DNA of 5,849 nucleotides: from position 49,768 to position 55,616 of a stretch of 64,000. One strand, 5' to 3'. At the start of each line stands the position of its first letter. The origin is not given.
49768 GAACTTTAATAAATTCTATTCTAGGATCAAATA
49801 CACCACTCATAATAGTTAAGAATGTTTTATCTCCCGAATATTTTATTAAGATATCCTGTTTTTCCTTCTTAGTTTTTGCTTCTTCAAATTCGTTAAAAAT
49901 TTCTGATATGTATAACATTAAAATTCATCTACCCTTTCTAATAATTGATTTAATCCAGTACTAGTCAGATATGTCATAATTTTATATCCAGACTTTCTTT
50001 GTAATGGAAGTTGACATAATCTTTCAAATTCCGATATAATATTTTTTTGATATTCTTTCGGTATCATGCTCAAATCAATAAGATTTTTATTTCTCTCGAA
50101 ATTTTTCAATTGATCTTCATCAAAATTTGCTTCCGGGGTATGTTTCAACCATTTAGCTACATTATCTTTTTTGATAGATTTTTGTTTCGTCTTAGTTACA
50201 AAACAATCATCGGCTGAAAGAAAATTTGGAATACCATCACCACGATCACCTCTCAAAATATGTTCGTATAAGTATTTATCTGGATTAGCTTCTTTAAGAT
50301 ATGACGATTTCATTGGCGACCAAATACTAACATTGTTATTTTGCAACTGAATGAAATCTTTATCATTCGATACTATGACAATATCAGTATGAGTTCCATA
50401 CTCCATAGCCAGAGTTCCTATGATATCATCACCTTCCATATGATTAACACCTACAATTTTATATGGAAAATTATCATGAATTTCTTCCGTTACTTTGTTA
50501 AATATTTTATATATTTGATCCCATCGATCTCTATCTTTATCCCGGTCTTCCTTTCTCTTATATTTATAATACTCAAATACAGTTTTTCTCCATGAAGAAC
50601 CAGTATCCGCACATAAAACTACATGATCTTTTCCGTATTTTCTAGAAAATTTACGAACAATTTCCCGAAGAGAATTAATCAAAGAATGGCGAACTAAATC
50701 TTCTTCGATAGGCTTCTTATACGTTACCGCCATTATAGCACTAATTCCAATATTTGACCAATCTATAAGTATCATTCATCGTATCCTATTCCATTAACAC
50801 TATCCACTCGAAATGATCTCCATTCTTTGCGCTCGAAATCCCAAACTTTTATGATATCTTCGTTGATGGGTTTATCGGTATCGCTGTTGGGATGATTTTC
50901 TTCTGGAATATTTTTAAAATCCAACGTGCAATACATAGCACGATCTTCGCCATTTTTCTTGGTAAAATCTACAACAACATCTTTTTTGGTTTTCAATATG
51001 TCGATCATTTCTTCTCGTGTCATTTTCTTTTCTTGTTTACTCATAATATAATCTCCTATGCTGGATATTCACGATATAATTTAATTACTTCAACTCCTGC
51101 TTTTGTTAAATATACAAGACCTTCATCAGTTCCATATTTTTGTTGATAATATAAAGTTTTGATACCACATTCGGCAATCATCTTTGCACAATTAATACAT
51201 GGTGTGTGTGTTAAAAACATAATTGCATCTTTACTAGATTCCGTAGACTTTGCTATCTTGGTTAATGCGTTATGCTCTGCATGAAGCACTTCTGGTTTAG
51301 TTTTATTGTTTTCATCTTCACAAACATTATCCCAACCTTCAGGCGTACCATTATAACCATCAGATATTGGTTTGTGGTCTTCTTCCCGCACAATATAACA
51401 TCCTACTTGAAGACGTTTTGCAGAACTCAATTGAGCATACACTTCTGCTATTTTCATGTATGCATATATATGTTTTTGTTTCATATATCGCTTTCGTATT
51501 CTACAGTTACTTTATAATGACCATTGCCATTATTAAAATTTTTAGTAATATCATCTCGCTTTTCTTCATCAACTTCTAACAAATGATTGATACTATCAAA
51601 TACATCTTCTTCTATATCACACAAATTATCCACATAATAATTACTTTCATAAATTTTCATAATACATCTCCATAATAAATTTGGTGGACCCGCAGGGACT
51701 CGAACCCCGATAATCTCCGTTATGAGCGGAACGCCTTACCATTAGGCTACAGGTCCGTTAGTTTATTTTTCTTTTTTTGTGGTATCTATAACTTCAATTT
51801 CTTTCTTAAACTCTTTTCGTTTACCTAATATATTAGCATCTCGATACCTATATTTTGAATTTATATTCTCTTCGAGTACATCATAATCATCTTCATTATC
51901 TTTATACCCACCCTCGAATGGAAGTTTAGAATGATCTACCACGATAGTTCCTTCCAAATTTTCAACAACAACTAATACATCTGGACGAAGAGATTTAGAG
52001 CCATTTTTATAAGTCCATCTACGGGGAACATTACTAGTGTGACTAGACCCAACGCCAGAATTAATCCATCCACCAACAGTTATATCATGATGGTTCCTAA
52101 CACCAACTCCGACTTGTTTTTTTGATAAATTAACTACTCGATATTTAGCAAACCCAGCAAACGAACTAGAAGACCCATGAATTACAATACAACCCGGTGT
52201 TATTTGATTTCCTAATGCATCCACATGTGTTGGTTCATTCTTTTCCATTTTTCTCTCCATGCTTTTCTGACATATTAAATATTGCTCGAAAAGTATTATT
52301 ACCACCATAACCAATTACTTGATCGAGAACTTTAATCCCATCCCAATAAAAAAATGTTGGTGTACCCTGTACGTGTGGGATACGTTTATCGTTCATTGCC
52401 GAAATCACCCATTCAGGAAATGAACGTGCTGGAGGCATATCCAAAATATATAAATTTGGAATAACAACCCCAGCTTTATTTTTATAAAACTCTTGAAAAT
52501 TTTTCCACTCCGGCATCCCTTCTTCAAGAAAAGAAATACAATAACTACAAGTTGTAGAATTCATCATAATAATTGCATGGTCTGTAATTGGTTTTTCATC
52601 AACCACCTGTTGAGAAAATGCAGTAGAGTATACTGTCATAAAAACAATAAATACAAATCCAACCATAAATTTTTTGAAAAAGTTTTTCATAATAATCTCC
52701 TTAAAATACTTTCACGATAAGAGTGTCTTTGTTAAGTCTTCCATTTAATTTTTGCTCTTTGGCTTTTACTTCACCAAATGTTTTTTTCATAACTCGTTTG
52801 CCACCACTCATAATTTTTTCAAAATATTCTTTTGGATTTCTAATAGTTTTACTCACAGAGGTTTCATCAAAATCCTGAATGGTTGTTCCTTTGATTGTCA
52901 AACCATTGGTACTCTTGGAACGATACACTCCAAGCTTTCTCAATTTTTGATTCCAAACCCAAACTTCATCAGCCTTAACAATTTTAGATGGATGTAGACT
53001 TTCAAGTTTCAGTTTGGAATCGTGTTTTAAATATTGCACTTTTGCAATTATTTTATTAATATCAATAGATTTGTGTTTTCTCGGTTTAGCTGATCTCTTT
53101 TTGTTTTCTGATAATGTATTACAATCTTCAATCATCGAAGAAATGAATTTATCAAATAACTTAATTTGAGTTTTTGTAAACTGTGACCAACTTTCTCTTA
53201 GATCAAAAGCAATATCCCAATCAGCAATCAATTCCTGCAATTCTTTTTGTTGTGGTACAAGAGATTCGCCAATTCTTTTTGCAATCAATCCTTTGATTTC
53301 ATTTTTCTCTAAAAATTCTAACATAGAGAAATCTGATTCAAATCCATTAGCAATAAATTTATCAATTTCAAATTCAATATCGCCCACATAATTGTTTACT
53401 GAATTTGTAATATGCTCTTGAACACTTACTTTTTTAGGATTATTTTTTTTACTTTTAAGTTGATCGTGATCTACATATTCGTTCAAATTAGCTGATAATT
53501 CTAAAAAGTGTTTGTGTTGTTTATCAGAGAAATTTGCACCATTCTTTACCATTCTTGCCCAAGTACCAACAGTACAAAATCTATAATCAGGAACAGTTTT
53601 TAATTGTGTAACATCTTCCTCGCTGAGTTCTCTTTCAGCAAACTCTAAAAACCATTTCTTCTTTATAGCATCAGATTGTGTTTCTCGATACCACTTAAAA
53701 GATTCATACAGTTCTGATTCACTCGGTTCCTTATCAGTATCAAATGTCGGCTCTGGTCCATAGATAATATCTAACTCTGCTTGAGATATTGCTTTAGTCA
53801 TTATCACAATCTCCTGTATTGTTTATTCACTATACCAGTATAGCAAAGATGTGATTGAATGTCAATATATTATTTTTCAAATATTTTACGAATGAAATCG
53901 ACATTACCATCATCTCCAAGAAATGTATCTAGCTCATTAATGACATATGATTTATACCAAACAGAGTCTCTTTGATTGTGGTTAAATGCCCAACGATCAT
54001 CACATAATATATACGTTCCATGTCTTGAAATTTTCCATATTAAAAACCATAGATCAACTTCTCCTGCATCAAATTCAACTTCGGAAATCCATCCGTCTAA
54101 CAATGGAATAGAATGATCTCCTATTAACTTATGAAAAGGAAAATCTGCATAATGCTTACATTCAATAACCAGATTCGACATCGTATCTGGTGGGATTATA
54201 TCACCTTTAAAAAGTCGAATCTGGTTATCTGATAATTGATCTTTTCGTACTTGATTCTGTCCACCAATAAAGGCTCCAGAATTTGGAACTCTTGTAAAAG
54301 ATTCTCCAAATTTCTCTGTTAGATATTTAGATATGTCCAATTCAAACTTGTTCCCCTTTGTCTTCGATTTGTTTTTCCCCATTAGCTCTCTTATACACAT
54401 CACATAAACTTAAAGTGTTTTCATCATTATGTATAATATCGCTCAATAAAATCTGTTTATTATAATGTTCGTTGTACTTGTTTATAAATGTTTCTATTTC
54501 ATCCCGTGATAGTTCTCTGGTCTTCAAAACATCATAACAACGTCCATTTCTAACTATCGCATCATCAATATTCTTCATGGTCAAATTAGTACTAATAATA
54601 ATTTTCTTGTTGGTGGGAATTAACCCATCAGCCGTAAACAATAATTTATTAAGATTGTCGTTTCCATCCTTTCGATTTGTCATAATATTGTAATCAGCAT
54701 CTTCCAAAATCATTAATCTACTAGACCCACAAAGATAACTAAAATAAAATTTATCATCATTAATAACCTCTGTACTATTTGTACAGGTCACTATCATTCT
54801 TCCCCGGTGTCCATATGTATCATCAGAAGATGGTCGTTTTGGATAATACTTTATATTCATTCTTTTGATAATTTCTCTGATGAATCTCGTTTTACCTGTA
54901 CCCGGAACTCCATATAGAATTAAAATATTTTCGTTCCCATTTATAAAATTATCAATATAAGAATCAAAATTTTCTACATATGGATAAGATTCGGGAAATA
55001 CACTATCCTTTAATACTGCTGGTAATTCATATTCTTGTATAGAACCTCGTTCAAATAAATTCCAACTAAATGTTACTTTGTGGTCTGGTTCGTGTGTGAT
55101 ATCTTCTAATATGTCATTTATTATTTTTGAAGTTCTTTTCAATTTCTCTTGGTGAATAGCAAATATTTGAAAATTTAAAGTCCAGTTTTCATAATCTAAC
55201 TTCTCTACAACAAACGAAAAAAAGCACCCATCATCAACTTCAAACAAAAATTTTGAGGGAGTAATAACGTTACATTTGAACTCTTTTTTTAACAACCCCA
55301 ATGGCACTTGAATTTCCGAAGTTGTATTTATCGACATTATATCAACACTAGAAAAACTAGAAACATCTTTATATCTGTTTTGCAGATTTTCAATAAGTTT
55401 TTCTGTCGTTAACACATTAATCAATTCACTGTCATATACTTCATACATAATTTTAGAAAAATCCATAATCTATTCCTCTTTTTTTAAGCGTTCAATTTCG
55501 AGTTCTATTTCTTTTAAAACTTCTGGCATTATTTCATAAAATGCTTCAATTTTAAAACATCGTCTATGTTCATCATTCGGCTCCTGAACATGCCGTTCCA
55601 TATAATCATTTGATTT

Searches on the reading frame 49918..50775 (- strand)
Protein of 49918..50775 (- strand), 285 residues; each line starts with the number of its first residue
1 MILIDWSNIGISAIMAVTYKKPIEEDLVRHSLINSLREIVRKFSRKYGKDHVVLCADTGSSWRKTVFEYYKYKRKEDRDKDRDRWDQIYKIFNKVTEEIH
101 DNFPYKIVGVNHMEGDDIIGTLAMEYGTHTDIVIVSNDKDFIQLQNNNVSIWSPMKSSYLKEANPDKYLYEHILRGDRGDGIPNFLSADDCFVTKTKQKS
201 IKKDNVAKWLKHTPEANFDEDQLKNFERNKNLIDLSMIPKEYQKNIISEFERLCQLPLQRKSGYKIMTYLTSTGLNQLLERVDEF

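Call 72: search_protein_families(library=pfam, proteins=[window:49918-50775:-], max_evalue=0.001)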
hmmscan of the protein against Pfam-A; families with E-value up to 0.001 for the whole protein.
window:49918-50775:- (285 aa): 2 families
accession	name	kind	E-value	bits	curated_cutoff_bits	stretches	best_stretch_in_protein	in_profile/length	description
PF02739.22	5_3_exonuc_N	-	3.4e-20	72.8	34.3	1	29-157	29-150/164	5'-3' exonuclease, N-terminal resolvase-like domain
PF09293.15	RNaseH_C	-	3.4e-11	44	25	1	171-285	9-124/124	T4 RNase H, C terminal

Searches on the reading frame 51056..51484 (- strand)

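Call 72: search_protein_families(library=pfam, proteins=[window:51056-51484:-], max_evalue=0.001)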
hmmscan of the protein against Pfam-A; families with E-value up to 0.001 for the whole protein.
window:51056-51484:- (142 aa): 8 families
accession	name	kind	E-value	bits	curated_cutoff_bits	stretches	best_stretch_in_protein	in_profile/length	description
PF00383.29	dCMP_cyt_deam_1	-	8.3e-21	74.2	25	1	8-113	6-100/102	Cytidine and deoxycytidylate deaminase zinc-binding region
PF14437.12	MafB19-deam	-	5.9e-13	49.4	27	1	7-117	5-103/142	MafB19-like deaminase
PF18750.7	SNAD4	-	5.4e-07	30.1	27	1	51-106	21-74/130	Secreted Novel AID/APOBEC-like Deaminase 4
PF14439.12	Bd3614-deam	-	5e-06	26.9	38.5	1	59-117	27-88/113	Bd3614-like deaminase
PF18772.7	APOBEC2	-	1.2e-05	25.8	26.8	1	62-132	50-129/175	APOBEC2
PF08210.17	APOBEC_N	-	2.3e-05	24.9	25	1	57-108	37-90/170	APOBEC-like N-terminal domain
PF18778.7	NAD1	-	4.3e-05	24.1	27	1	25-106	23-93/175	Novel AID APOBEC clade 1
PF18774.7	APOBEC4_like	-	0.00011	22.7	26.7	1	60-105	28-74/131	APOBEC4-like -AID/APOBEC-deaminase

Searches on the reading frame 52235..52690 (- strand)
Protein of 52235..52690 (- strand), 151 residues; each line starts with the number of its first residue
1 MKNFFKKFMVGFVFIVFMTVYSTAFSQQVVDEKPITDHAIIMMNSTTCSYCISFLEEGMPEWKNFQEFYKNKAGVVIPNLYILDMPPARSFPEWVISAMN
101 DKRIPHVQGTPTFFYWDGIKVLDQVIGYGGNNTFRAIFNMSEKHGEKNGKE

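Call 72: search_protein_families(library=pfam, proteins=[window:52235-52690:-], max_evalue=0.001)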
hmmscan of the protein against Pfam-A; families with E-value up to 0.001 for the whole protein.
window:52235-52690:- (151 aa): 1 family
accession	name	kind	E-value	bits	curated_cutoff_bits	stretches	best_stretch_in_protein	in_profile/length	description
PF13098.12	Thioredoxin_2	-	1.2e-06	29.3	27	1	38-137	7-103/104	Thioredoxin-like domain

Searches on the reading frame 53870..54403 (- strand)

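Call 72: search_protein_families(library=pfam, proteins=[window:53870-54403:-], max_evalue=0.001)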
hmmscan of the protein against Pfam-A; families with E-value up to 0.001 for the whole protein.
window:53870-54403:- (177 aa): 1 family
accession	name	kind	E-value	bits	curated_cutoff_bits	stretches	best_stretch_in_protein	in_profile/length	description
PF24608.2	PDDEXK_15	-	2.7e-24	86.3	27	1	12-139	1-118/164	Phage putative PDDEXK endonuclease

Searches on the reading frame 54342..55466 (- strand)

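Call 18: search_protein_families(library=pfam, proteins=[window:54342-55466:-], max_evalue=0.001)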
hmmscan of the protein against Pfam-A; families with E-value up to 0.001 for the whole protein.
window:54342-55466:- (374 aa): 4 families
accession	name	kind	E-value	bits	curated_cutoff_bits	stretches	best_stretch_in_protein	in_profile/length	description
PF00004.35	AAA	-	2.3e-08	35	21.2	1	182-312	1-125/131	ATPase family associated with various cellular activities (AAA)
PF13086.12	AAA_11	-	0.0002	21.7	27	1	174-231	13-61/257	AAA domain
PF13401.12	AAA_22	-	0.00038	21.2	27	0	178-233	4-46/130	AAA domain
PF25201.1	nSTAND6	-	0.00071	20.1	27.7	0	178-206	17-45/148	Novel STAND NTPase 6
